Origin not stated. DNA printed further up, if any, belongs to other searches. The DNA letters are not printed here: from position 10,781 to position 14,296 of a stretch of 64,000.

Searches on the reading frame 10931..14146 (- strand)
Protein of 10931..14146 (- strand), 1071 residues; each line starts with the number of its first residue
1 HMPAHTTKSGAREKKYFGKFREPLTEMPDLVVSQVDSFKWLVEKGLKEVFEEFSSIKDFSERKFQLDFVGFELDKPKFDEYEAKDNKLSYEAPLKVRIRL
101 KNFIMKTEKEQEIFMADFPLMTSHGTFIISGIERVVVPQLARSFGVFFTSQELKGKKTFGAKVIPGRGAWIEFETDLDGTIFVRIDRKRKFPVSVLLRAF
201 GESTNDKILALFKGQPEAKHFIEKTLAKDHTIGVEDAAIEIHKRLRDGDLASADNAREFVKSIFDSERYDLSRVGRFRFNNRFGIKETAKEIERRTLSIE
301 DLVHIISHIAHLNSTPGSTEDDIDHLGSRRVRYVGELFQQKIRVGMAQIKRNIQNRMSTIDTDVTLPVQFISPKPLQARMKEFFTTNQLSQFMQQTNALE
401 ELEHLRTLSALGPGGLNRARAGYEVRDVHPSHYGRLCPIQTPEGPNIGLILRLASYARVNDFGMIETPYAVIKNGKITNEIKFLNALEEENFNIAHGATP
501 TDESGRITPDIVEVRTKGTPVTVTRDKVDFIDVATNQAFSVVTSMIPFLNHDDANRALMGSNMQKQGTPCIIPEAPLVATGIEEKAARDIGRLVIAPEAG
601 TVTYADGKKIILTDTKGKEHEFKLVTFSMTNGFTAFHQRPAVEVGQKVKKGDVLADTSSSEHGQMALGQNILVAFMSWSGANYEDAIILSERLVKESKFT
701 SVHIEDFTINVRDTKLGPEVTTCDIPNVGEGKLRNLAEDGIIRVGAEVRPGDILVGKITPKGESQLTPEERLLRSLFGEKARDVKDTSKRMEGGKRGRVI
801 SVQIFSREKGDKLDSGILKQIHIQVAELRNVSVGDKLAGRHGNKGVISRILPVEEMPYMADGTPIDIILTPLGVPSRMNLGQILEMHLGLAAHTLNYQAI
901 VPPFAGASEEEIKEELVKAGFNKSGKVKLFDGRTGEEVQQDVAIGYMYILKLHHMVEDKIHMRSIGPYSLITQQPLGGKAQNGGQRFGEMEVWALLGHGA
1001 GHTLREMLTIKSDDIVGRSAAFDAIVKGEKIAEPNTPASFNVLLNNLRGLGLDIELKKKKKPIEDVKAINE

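Call 17: find_related_loci(query=window:10931-14146:-, collection=genome_contigs, flank=4000)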
Query window:10931-14146:- (1071 aa) in genome_contigs; peptide patterns used: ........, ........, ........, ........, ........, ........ (x = any residue, [..] = any of these).
600 stretches matched a pattern (row limit reached: there are more); 594 encode a relative of the query (tblastn E <= 1e-3); the best 80 are kept; 80 distinct loci.
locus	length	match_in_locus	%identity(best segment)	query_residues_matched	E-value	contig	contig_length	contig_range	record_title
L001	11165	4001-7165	86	6-1061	0e+0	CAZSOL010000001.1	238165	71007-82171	MAG TPA_asm: uncultured Candidatus Saccharibacteria bacterium isolate SRP329715_co2_59 genome assembly, contig: NODE_70_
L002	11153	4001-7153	81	6-1056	0e+0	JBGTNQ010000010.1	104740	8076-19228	MAG: Candidatus Paceibacteria bacterium isolate JTS-RE391 k141_5632900, whole genome shotgun sequence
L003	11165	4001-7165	89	1-1058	0e+0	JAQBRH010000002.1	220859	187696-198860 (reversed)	MAG: Parcubacteria group bacterium isolate RYN_394 scaffold_3319574, whole genome shotgun sequence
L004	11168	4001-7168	78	6-1061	0e+0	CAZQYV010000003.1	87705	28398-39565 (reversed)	MAG TPA_asm: uncultured Candidatus Saccharibacteria bacterium isolate SRP286056_co1_693 genome assembly, contig: NODE_20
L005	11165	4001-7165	78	11-1065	0e+0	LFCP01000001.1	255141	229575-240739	MAG: Parcubacteria bacterium C7867-006 C7867_00050, whole genome shotgun sequence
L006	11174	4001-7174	76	5-1063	0e+0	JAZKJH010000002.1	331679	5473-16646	MAG: Patescibacteria group bacterium isolate ADI_DC_SW_02_SPN_11032020-bin097_1 DCSW02SPN_B097_1_000000000002, whole gen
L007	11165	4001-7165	77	11-1065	0e+0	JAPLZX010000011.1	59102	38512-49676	MAG: Candidatus Zambryskiibacteriota bacterium isolate LacPavin_0419_WC90_MAG_35_8 LacPavin_0419_WC90_scaffold_17298, wh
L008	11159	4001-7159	76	11-1063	0e+0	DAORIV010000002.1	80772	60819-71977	MAG TPA_asm: Parcubacteria group bacterium isolate AMR_MDS_5568 NODE_39_length_80772_cov_13.370442, whole genome shotgun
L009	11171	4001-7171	76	7-1063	0e+0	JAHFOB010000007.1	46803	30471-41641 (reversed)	MAG: Candidatus Zambryskiibacteriota bacterium isolate nzgw494 NODE_277_length_46804_cov_4.416361, whole genome shotgun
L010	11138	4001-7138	76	14-1059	0e+0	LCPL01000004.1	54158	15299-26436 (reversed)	MAG: Parcubacteria group bacterium GW2011_GWC2_48_17 UY29_C0004, whole genome shotgun sequence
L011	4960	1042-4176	74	12-1056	0e+0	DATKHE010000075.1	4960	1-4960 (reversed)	MAG TPA_asm: Candidatus Paceibacterota bacterium isolate SMAG_U14569 k141_83270, whole genome shotgun sequence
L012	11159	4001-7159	75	9-1061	0e+0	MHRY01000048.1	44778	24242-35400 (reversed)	MAG: Candidatus Taylorbacteria bacterium RIFCSPLOWO2_01_FULL_45_34b rifcsplowo2_01_scaffold_866, whole genome shotgun se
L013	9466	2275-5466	73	2-1064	0e+0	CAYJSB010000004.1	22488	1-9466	MAG TPA_asm: uncultured Candidatus Saccharibacteria bacterium isolate ERP125453_co1_310 genome assembly, contig: NODE_21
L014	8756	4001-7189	73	14-1065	0e+0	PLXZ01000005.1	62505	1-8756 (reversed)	MAG: Candidatus Taylorbacteria bacterium isolate palsa_1337 73.20120700_P3D.324_contig_56992, whole genome shotgun seque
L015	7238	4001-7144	73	12-1059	0e+0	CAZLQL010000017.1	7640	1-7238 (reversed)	MAG TPA_asm: uncultured Candidatus Saccharibacteria bacterium isolate SRP219642_co4_43 genome assembly, contig: NODE_163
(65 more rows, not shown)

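Call 29: find_homologous_proteins(query=window:10931-14146:-, max_evalue=1e-100)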
Query window:10931-14146:- (1071 aa): 8000 proteins with E <= 1e-100 among 8000 candidates; the best 120 are listed.
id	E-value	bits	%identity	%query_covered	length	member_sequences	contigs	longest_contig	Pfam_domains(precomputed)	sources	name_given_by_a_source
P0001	0.0e+0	2402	100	100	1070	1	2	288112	PF04565.22,PF04561.20,PF04560.26,PF10385.15,PF04563.21,PF00562.34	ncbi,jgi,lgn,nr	ncbi:MAG: DNA-directed RNA polymerase, beta subunit [Parcubacteria bacterium C7867-005]|nr:MAG: DNA-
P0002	0.0e+0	2172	89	100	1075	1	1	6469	PF04565.22,PF04561.20,PF04560.26,PF10385.15,PF04563.21,PF00562.34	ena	-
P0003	0.0e+0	2159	88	100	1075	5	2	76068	PF04565.22,PF04561.20,PF04560.26,PF10385.15,PF04563.21,PF00562.34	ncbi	ncbi:MAG: DNA-directed RNA polymerase subunit beta [Minisyncoccia bacterium]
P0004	0.0e+0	2142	90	98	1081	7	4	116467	PF04565.22,PF04561.20,PF04560.26,PF10385.15,PF04563.21,PF00562.34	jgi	jgi:DNA-directed RNA polymerase subunit beta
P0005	0.0e+0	2141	90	98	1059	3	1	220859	PF04565.22,PF04561.20,PF04560.26,PF10385.15,PF04563.21,PF00562.34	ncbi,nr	ncbi:MAG: DNA-directed polymerase, beta subunit [Parcubacteria group bacterium]|nr:DNA-directed poly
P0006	0.0e+0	2138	88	99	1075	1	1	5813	PF04565.22,PF04561.20,PF04560.26,PF10385.15,PF04563.21,PF00562.34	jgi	jgi:DNA-directed RNA polymerase subunit beta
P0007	0.0e+0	2137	89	99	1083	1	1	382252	PF04565.22,PF04561.20,PF04560.26,PF10385.15,PF04563.21,PF00562.34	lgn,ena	-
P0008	0.0e+0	2136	88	99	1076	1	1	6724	PF04565.22,PF04561.20,PF04560.26,PF10385.15,PF04563.21,PF00562.34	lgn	-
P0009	0.0e+0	2130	87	100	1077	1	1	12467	PF04565.22,PF04561.20,PF04560.26,PF10385.15,PF04563.21,PF00562.34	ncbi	ncbi:DNA-directed RNA polymerase subunit beta [soil metagenome]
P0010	0.0e+0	2125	88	99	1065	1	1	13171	PF04565.22,PF04561.20,PF04560.26,PF10385.15,PF04563.21,PF00562.34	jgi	jgi:DNA-directed RNA polymerase subunit beta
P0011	0.0e+0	2119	88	99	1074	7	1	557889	PF04565.22,PF04561.20,PF04560.26,PF10385.15,PF04563.21,PF00562.34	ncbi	ncbi:MAG: DNA-directed RNA polymerase subunit beta [Minisyncoccota bacterium]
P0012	0.0e+0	2117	88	99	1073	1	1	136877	PF04565.22,PF04561.20,PF04560.26,PF10385.15,PF04563.21,PF00562.34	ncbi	-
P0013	0.0e+0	2107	87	99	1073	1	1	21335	PF04565.22,PF04561.20,PF04560.26,PF10385.15,PF04563.21,PF00562.34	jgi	jgi:DNA-directed RNA polymerase subunit beta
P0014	0.0e+0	2098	87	99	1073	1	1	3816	PF04565.22,PF04561.20,PF04560.26,PF10385.15,PF04563.21,PF00562.34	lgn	-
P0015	0.0e+0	2095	87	99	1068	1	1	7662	PF04565.22,PF04561.20,PF04560.26,PF10385.15,PF04563.21,PF00562.34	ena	-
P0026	0.0e+0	2076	86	99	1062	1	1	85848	PF04565.22,PF04561.20,PF04560.26,PF10385.15,PF04563.21,PF00562.34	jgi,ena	jgi:DNA-directed RNA polymerase subunit beta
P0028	0.0e+0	2073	86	99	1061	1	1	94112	PF04565.22,PF04561.20,PF04560.26,PF10385.15,PF04563.21,PF00562.34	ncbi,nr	ncbi:DNA-directed RNA polymerase subunit beta [Candidatus Parcubacteria bacterium]|nr:DNA-directed R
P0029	0.0e+0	2072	86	99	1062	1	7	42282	PF04565.22,PF04561.20,PF04560.26,PF10385.15,PF04563.21,PF00562.34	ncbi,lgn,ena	-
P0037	0.0e+0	2055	87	97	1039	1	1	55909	PF04565.22,PF04561.20,PF04560.26,PF10385.15,PF04563.21,PF00562.34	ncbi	-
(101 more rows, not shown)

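Call 30: find_encoding_contigs(protein=P0003, flank=3000, max_places=2)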
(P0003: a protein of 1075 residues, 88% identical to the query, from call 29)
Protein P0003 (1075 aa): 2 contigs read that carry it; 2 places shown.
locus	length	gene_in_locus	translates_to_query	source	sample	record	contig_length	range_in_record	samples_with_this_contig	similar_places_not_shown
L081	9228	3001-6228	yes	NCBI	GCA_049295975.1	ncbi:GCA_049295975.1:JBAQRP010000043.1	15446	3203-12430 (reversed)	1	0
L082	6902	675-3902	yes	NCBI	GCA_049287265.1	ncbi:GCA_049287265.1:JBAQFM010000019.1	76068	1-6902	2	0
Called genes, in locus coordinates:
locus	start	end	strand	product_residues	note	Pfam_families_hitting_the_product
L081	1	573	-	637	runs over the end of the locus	PF08206:OB_RNB (weak), PF17849:OB_Dis3 (weak), PF17876:CSD2, PF18614:RNase_II_C_S1 (faint), PF00773:RNB, PF00575:S1 (weak)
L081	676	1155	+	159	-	PF00886:Ribosomal_S16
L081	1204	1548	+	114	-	PF13083:KH_KhpA-B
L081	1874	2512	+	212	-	PF01746:tRNA_m1G_MT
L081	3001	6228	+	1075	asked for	PF04563:RNA_pol_Rpb2_1, PF04561:RNA_pol_Rpb2_2, PF04565:RNA_pol_Rpb2_3, PF10385:RNA_pol_Rpb2_45, PF00562:RNA_pol_Rpb2_6, PF04560:RNA_pol_Rpb2_7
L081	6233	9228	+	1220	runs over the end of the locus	PF04997:RNA_pol_Rpb1_1, PF00623:RNA_pol_Rpb1_2, PF04983:RNA_pol_Rpb1_3, PF04998:RNA_pol_Rpb1_5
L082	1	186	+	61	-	PF01746:tRNA_m1G_MT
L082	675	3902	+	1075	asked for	PF04563:RNA_pol_Rpb2_1, PF04561:RNA_pol_Rpb2_2, PF04565:RNA_pol_Rpb2_3, PF10385:RNA_pol_Rpb2_45, PF00562:RNA_pol_Rpb2_6, PF04560:RNA_pol_Rpb2_7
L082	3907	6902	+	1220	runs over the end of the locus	PF04997:RNA_pol_Rpb1_1, PF00623:RNA_pol_Rpb1_2, PF04983:RNA_pol_Rpb1_3, PF04998:RNA_pol_Rpb1_5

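Call 31: find_encoding_contigs(protein=P0004, flank=3000, max_places=3)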
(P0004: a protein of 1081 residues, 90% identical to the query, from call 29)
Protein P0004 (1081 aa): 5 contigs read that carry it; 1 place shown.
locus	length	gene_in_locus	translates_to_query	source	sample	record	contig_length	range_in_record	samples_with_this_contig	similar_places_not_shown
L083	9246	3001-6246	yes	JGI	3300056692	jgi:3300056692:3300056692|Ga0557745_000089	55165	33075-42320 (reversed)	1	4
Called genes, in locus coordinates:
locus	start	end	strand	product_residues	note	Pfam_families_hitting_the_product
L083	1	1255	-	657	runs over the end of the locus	PF08206:OB_RNB (faint), PF17849:OB_Dis3 (weak), PF17876:CSD2, PF00773:RNB, PF00575:S1 (weak), PF18614:RNase_II_C_S1 (faint)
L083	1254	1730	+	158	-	PF00886:Ribosomal_S16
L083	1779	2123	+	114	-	PF13083:KH_KhpA-B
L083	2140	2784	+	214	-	PF01746:tRNA_m1G_MT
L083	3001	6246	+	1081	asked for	PF04563:RNA_pol_Rpb2_1, PF04561:RNA_pol_Rpb2_2, PF04565:RNA_pol_Rpb2_3, PF10385:RNA_pol_Rpb2_45, PF00562:RNA_pol_Rpb2_6, PF04560:RNA_pol_Rpb2_7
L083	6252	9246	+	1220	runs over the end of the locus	PF04997:RNA_pol_Rpb1_1, PF00623:RNA_pol_Rpb1_2, PF04983:RNA_pol_Rpb1_3, PF04998:RNA_pol_Rpb1_5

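Call 32: find_encoding_contigs(protein=P0007, flank=3000, max_places=2)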
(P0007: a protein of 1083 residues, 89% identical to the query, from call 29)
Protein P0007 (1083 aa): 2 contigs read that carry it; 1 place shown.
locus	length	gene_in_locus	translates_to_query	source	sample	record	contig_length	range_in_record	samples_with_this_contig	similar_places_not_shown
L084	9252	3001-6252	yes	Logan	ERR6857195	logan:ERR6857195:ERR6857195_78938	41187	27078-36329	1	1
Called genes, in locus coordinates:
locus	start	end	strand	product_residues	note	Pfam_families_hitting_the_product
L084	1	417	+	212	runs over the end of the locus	PF01746:tRNA_m1G_MT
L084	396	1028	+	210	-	-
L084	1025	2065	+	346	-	PF09587:PGA_cap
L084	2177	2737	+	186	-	-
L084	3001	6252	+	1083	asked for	PF04563:RNA_pol_Rpb2_1, PF04561:RNA_pol_Rpb2_2, PF04565:RNA_pol_Rpb2_3, PF10385:RNA_pol_Rpb2_45, PF00562:RNA_pol_Rpb2_6, PF04560:RNA_pol_Rpb2_7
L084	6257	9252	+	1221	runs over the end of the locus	PF04997:RNA_pol_Rpb1_1, PF00623:RNA_pol_Rpb1_2, PF04983:RNA_pol_Rpb1_3, PF04998:RNA_pol_Rpb1_5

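Call 33: find_encoding_contigs(protein=P0011, flank=3000, max_places=2)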
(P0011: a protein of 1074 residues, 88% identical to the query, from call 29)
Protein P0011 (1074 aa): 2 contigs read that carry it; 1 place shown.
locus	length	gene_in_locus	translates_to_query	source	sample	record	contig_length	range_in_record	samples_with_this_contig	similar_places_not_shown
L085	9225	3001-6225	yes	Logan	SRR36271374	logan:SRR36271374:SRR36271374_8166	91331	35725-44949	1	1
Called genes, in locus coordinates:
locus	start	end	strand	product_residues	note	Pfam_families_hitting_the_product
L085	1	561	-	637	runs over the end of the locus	PF08206:OB_RNB (weak), PF17849:OB_Dis3, PF17876:CSD2, PF00773:RNB, PF00575:S1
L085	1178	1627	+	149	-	PF00886:Ribosomal_S16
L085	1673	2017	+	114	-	PF13083:KH_KhpA-B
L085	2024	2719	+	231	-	PF01746:tRNA_m1G_MT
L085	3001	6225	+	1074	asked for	PF04563:RNA_pol_Rpb2_1, PF04561:RNA_pol_Rpb2_2, PF04565:RNA_pol_Rpb2_3, PF10385:RNA_pol_Rpb2_45, PF00562:RNA_pol_Rpb2_6, PF04560:RNA_pol_Rpb2_7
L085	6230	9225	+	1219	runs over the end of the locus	PF04997:RNA_pol_Rpb1_1, PF00623:RNA_pol_Rpb1_2, PF04983:RNA_pol_Rpb1_3, PF05000:RNA_pol_Rpb1_4 (weak), PF04998:RNA_pol_Rpb1_5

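Call 36: search_protein_families(library=pfam, proteins=[L001:3558-3770:+, L084:2177-2737:+], max_evalue=1)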
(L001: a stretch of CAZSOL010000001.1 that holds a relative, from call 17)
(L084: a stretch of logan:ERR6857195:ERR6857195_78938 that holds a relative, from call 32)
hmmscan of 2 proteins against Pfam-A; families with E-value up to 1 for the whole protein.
L001:3558-3770:+ (70 aa): 0 families

L084:2177-2737:+ (186 aa): 0 families

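Call 48: find_encoding_contigs(protein=P0037, flank=2500, max_places=2)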
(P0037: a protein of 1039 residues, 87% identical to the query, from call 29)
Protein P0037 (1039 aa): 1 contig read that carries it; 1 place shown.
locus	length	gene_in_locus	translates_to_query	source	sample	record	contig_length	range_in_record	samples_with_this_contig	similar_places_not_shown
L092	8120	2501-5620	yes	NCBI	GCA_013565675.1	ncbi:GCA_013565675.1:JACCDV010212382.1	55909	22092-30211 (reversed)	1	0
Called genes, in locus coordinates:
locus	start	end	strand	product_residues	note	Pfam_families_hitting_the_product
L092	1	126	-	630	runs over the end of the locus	PF08206:OB_RNB (weak), PF25049:OB_HELZ2 (faint), PF17849:OB_Dis3, PF17876:CSD2, PF00773:RNB, PF00575:S1, PF18614:RNase_II_C_S1 (faint)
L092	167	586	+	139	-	PF00886:Ribosomal_S16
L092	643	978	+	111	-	PF13083:KH_KhpA-B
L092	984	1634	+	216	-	PF01746:tRNA_m1G_MT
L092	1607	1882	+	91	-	-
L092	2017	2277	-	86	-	-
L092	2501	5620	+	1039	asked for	PF04563:RNA_pol_Rpb2_1, PF04561:RNA_pol_Rpb2_2, PF04565:RNA_pol_Rpb2_3, PF10385:RNA_pol_Rpb2_45, PF00562:RNA_pol_Rpb2_6, PF04560:RNA_pol_Rpb2_7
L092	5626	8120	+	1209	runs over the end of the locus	PF04997:RNA_pol_Rpb1_1, PF00623:RNA_pol_Rpb1_2, PF04983:RNA_pol_Rpb1_3, PF05000:RNA_pol_Rpb1_4 (weak), PF04998:RNA_pol_Rpb1_5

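Call 49: find_encoding_contigs(protein=P0026, flank=2500, max_places=2)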
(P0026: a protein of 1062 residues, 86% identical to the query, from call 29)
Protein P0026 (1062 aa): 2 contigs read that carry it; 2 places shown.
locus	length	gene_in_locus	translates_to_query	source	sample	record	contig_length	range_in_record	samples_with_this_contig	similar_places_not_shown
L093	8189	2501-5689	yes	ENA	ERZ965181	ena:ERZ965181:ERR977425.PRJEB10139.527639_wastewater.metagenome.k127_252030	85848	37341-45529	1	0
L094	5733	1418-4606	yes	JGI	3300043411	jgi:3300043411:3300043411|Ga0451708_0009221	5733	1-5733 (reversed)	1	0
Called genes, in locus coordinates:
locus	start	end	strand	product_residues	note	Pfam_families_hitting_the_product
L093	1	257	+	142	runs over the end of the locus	PF00886:Ribosomal_S16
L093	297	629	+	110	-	PF13083:KH_KhpA-B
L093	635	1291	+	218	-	PF01746:tRNA_m1G_MT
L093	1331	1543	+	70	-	-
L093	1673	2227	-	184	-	PF02142:MGS, PF01808:AICARFT_IMPCHas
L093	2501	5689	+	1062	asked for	PF04563:RNA_pol_Rpb2_1, PF04561:RNA_pol_Rpb2_2, PF04565:RNA_pol_Rpb2_3, PF10385:RNA_pol_Rpb2_45, PF00562:RNA_pol_Rpb2_6, PF04560:RNA_pol_Rpb2_7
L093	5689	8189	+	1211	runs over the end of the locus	PF04997:RNA_pol_Rpb1_1, PF00623:RNA_pol_Rpb1_2, PF04983:RNA_pol_Rpb1_3, PF05000:RNA_pol_Rpb1_4, PF04998:RNA_pol_Rpb1_5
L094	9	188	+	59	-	PF01746:tRNA_m1G_MT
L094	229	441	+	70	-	-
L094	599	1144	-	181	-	PF02142:MGS, PF01808:AICARFT_IMPCHas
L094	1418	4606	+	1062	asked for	PF04563:RNA_pol_Rpb2_1, PF04561:RNA_pol_Rpb2_2, PF04565:RNA_pol_Rpb2_3, PF10385:RNA_pol_Rpb2_45, PF00562:RNA_pol_Rpb2_6, PF04560:RNA_pol_Rpb2_7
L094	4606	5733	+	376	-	?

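Call 50: find_encoding_contigs(protein=P0029, flank=2500, max_places=4)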
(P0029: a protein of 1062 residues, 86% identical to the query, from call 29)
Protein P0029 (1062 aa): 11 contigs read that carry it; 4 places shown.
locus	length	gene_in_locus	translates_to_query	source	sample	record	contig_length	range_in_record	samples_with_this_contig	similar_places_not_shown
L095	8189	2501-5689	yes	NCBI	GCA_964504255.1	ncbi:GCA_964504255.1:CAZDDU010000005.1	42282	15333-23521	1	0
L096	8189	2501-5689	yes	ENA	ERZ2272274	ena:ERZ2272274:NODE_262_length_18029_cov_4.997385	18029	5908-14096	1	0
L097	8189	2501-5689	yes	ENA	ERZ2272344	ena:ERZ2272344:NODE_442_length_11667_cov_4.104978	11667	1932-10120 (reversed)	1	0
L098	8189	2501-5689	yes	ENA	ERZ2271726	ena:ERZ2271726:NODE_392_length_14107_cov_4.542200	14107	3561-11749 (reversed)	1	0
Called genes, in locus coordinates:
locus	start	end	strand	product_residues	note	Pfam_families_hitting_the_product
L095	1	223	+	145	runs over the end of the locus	PF00886:Ribosomal_S16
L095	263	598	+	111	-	PF13083:KH_KhpA-B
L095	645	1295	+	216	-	PF01746:tRNA_m1G_MT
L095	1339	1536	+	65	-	-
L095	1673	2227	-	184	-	PF02142:MGS, PF01808:AICARFT_IMPCHas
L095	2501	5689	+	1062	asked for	PF04563:RNA_pol_Rpb2_1, PF04561:RNA_pol_Rpb2_2, PF04565:RNA_pol_Rpb2_3, PF10385:RNA_pol_Rpb2_45, PF00562:RNA_pol_Rpb2_6, PF04560:RNA_pol_Rpb2_7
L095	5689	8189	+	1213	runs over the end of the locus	PF04997:RNA_pol_Rpb1_1, PF00623:RNA_pol_Rpb1_2, PF04983:RNA_pol_Rpb1_3, PF05000:RNA_pol_Rpb1_4, PF04998:RNA_pol_Rpb1_5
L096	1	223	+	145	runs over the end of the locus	PF00886:Ribosomal_S16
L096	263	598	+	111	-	PF13083:KH_KhpA-B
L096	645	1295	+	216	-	PF01746:tRNA_m1G_MT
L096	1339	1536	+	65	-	-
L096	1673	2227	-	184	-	PF02142:MGS, PF01808:AICARFT_IMPCHas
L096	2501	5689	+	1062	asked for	PF04563:RNA_pol_Rpb2_1, PF04561:RNA_pol_Rpb2_2, PF04565:RNA_pol_Rpb2_3, PF10385:RNA_pol_Rpb2_45, PF00562:RNA_pol_Rpb2_6, PF04560:RNA_pol_Rpb2_7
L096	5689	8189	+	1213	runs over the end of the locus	PF04997:RNA_pol_Rpb1_1, PF00623:RNA_pol_Rpb1_2, PF04983:RNA_pol_Rpb1_3, PF05000:RNA_pol_Rpb1_4, PF04998:RNA_pol_Rpb1_5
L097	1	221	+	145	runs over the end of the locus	PF00886:Ribosomal_S16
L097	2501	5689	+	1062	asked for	PF04563:RNA_pol_Rpb2_1, PF04561:RNA_pol_Rpb2_2, PF04565:RNA_pol_Rpb2_3, PF10385:RNA_pol_Rpb2_45, PF00562:RNA_pol_Rpb2_6, PF04560:RNA_pol_Rpb2_7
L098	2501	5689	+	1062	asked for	PF04563:RNA_pol_Rpb2_1, PF04561:RNA_pol_Rpb2_2, PF04565:RNA_pol_Rpb2_3, PF10385:RNA_pol_Rpb2_45, PF00562:RNA_pol_Rpb2_6, PF04560:RNA_pol_Rpb2_7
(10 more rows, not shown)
